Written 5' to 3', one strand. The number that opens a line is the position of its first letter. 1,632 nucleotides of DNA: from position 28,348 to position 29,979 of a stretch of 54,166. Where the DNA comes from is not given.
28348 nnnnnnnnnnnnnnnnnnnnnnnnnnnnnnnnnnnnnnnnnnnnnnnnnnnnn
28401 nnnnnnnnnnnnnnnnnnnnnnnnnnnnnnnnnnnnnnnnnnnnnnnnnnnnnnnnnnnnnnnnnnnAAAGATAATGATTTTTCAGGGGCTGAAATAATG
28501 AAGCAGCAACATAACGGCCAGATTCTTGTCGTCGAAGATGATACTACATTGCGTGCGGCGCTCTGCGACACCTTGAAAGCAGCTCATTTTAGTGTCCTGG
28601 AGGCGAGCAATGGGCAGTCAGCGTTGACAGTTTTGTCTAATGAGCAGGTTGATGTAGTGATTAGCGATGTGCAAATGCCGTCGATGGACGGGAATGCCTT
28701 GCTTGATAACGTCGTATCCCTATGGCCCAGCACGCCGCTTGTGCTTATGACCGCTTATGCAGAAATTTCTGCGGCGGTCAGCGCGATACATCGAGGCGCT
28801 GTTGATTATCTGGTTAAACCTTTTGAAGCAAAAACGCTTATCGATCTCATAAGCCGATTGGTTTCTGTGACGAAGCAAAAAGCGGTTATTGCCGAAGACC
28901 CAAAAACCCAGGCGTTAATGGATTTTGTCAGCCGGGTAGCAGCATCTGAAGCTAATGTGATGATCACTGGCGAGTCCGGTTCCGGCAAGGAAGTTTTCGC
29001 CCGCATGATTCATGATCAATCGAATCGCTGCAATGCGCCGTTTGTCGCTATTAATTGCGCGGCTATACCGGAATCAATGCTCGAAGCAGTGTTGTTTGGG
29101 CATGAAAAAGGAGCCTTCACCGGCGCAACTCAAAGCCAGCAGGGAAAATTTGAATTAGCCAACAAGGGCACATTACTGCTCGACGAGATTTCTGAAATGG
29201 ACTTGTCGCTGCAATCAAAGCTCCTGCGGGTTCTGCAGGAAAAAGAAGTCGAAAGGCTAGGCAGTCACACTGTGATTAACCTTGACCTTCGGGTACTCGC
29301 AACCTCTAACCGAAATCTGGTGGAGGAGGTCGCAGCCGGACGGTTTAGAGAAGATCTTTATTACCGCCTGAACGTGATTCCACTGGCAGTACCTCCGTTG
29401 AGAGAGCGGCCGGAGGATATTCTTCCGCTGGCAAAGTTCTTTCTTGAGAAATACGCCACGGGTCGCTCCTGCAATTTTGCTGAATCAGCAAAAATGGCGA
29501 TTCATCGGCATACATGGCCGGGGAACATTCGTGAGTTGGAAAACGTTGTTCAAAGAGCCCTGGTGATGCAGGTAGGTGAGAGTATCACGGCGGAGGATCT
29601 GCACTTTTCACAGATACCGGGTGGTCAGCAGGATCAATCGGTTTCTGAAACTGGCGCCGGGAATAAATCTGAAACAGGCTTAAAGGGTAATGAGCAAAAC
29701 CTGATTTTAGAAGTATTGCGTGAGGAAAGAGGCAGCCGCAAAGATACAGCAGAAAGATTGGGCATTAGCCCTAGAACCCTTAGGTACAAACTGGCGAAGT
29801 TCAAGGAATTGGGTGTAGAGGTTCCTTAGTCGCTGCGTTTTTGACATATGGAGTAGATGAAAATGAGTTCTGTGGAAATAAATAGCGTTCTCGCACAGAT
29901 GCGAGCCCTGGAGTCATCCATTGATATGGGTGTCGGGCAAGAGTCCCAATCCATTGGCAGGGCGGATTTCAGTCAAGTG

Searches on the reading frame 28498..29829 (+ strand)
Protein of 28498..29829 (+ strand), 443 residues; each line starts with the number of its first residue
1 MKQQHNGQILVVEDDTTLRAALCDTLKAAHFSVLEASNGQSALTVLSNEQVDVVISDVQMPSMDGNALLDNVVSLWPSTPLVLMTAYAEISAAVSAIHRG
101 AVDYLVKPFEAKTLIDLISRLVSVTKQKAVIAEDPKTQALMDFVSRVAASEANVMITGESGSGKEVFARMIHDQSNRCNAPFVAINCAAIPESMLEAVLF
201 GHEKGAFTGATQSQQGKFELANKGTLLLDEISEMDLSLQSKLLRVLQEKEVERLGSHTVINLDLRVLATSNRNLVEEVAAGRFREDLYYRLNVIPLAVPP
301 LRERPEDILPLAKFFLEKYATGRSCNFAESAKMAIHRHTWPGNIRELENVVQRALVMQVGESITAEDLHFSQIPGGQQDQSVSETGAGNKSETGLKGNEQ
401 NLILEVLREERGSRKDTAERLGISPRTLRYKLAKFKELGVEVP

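Call 33: search_protein_families(library=pfam, proteins=[window:28498-29829:+], max_evalue=0.0001)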
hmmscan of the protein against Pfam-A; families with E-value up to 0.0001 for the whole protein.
window:28498-29829:+ (443 aa): 8 families
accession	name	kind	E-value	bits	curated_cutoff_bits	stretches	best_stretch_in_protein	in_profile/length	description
PF00158.32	Sigma54_activat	-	2.1e-69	232.9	20.2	1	131-296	2-167/168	Sigma-54 interaction domain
PF00072.30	Response_reg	-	2.3e-27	95.8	30.2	1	9-118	1-110/111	Response regulator receiver domain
PF14532.12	Sigma54_activ_2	-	4.2e-22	79.3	25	1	135-301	5-138/138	Sigma-54 interaction domain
PF25601.1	AAA_lid_14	-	4.6e-20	71.7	27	1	302-378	1-80/87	AAA+ ATPase lid domain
PF02954.25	HTH_8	-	1.1e-12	47.9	22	1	399-435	6-42/42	Bacterial regulatory protein, Fis family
PF13556.12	HTH_30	-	1.5e-07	31.5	27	1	404-438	5-39/59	PucR C-terminal helix-turn-helix domain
PF07728.20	AAA_5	-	1.7e-06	28.5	22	1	153-273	1-124/139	AAA domain (dynein-related subfamily)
PF01078.27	Mg_chelatase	-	1.9e-05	24.6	20.3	0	209-252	93-136/207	Magnesium chelatase, subunit ChlI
